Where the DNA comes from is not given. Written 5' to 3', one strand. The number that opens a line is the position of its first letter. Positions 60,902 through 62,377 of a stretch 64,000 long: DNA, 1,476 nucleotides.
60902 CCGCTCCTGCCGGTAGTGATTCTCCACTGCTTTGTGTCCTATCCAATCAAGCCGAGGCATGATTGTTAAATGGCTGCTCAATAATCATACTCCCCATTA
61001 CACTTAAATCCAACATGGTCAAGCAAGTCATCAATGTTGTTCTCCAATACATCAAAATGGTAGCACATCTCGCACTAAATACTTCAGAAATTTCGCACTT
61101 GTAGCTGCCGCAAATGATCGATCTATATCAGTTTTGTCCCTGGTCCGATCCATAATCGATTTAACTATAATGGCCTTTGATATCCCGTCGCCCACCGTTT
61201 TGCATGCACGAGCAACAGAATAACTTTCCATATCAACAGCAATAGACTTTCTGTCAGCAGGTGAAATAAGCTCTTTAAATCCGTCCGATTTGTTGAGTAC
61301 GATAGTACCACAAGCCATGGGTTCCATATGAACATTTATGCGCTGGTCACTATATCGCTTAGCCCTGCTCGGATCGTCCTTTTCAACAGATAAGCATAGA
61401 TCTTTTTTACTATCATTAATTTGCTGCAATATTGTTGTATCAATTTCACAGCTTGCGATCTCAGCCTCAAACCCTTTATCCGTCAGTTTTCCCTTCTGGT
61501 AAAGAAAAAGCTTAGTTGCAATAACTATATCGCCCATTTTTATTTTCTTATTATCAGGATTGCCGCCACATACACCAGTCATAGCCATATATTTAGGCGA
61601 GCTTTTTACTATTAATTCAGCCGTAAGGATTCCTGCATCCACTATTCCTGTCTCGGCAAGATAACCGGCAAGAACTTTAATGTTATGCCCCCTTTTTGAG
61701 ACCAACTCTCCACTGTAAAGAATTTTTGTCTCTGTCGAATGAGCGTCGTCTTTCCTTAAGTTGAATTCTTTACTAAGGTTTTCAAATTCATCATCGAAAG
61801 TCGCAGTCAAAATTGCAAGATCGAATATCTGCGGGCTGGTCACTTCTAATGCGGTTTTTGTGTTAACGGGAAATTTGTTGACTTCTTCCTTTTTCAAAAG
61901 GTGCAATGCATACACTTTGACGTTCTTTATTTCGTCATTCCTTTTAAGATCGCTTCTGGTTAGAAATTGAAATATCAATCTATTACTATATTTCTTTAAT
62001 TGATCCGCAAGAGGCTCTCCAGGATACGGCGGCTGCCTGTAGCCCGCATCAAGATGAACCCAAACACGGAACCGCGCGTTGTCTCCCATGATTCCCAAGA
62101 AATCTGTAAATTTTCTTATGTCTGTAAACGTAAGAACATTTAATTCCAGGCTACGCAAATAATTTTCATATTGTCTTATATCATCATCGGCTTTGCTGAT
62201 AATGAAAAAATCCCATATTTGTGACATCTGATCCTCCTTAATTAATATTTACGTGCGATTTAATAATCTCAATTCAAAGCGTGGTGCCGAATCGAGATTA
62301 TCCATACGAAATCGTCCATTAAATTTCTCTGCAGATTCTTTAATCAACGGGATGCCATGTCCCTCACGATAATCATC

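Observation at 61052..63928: Detocs-like two-component defence module lacking an obvious buffer (DtcB) gene: sensor histidine kinase + receiver-PNP(nucleosidase) effector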

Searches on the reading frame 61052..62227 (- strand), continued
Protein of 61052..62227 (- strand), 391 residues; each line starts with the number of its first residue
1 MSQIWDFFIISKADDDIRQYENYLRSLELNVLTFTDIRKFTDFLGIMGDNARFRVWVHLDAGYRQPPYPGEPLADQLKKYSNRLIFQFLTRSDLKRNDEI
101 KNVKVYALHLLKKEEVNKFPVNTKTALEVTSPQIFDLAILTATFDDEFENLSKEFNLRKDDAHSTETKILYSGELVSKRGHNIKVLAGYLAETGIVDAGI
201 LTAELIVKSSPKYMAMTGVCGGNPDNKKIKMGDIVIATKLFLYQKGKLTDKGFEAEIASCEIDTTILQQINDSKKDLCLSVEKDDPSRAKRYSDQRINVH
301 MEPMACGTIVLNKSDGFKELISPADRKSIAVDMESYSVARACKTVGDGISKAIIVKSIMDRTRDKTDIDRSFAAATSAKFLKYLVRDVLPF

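Call 98: search_solved_structures(query=A1, max_evalue=0.001, show_alignments=1)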
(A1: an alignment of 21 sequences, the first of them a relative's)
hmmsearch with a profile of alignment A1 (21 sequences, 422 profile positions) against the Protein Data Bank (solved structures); distinct sequences matched with E-value up to 0.001: 41.
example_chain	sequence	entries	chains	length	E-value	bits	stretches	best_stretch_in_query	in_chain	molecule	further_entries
4l0m_A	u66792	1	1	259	3e-14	56.1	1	171-416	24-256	putative 5'-methylthioadenosine/S-adenosylhomocysteine nucleosidase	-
5dk6_A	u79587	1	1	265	1.2e-12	50.8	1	168-396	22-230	5'-methylthioadenosine/S-adenosylhomocysteine nucleosidase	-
4gmh_A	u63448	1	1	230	1.4e-12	50.5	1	171-398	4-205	5'-methylthioadenosine/S-adenosylhomocysteine nucleosidase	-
3bl6_A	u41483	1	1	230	1.7e-12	50.3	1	171-398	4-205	5'-methylthioadenosine nucleosidase/S-adenosylhomocysteine nucleosidase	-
5ue1_A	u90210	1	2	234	2.5e-12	49.8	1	169-275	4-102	5'-methylthioadenosine/S-adenosylhomocysteine nucleosidase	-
4jos_A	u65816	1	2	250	1.6e-11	47.1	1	170-274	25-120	Adenosylhomocysteine nucleosidase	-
6po4_A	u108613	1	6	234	1.7e-11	46.9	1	169-274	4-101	5'-methylthioadenosine/S-adenosylhomocysteine nucleosidase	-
4g89_A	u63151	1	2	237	3.3e-11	46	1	167-274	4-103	5'-methylthioadenosine/S-adenosylhomocysteine nucleosidase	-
4x24_A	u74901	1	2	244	5.3e-11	45.4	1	171-274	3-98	5'-methylthioadenosine/S-adenosylhomocysteine nucleosidase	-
4f1w_A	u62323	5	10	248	6.3e-11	45.1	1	168-274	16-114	5'-methylthioadenosine/S-adenosylhomocysteine nucleosidase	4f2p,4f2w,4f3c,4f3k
4wkb_A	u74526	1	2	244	9.9e-11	44.5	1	171-275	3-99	5'-methylthioadenosine/S-adenosylhomocysteine nucleosidase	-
3dp9_A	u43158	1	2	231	1.2e-10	44.2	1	171-275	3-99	MTA/SAH nucleosidase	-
4qez_B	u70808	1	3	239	1.5e-10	43.9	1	171-274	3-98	5'-methylthioadenosine/S-adenosylhomocysteine nucleosidase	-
1jys_A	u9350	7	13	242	1.7e-10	43.7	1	168-274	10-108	MTA/SAH nucleosidase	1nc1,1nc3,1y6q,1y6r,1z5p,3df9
3o4v_A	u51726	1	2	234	3.1e-10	42.8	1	169-274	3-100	MTA/SAH nucleosidase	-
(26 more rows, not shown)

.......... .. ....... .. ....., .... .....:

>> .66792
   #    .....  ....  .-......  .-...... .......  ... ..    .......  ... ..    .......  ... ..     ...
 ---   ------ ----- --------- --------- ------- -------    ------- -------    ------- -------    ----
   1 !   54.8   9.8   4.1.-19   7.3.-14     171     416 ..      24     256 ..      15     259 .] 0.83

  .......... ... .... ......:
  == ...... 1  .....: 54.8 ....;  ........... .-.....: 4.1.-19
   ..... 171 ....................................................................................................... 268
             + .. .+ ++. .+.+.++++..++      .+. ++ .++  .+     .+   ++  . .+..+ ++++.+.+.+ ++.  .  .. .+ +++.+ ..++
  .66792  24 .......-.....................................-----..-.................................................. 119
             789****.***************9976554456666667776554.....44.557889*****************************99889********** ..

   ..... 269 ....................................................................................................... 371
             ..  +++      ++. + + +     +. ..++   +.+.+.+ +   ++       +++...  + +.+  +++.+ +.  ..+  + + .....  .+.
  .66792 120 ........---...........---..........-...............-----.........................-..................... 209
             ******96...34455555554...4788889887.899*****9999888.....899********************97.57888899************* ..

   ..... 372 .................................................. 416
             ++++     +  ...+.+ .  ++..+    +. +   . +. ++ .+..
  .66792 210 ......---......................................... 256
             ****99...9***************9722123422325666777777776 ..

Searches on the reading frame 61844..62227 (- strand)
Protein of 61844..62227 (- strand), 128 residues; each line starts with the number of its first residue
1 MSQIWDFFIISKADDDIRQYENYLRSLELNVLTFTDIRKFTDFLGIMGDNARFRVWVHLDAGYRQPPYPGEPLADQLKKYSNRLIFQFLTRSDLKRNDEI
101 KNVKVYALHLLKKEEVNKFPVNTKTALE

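Call 41: search_solved_structures(query=A2, max_evalue=10, show_alignments=3)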
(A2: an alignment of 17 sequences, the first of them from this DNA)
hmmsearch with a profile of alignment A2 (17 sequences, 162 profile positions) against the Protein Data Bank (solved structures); distinct sequences matched with E-value up to 10: 8.
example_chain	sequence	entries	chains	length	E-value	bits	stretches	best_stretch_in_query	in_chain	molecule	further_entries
1zit_A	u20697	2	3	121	0.6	13.3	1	59-120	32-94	transcriptional regulator (NtrC family)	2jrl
9jwg_A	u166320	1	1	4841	0.61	13.3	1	23-78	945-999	Ring finger protein 213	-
9jw1_A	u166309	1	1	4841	0.62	13.3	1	23-78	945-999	Ring finger protein 213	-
3jte_A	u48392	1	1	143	0.7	13.1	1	74-119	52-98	Response regulator receiver protein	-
1eep_A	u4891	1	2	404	0.77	13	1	57-116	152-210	INOSINE 5'-MONOPHOSPHATE DEHYDROGENASE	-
9g08_A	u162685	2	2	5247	0.88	12.8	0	23-78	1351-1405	E3 ubiquitin-protein ligase RNF213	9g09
8s24_A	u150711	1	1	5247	0.9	12.7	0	23-78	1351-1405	E3 ubiquitin-protein ligase RNF213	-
4q7e_A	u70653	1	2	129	0.92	12.7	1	72-116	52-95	Response regulator of a two component regulatory system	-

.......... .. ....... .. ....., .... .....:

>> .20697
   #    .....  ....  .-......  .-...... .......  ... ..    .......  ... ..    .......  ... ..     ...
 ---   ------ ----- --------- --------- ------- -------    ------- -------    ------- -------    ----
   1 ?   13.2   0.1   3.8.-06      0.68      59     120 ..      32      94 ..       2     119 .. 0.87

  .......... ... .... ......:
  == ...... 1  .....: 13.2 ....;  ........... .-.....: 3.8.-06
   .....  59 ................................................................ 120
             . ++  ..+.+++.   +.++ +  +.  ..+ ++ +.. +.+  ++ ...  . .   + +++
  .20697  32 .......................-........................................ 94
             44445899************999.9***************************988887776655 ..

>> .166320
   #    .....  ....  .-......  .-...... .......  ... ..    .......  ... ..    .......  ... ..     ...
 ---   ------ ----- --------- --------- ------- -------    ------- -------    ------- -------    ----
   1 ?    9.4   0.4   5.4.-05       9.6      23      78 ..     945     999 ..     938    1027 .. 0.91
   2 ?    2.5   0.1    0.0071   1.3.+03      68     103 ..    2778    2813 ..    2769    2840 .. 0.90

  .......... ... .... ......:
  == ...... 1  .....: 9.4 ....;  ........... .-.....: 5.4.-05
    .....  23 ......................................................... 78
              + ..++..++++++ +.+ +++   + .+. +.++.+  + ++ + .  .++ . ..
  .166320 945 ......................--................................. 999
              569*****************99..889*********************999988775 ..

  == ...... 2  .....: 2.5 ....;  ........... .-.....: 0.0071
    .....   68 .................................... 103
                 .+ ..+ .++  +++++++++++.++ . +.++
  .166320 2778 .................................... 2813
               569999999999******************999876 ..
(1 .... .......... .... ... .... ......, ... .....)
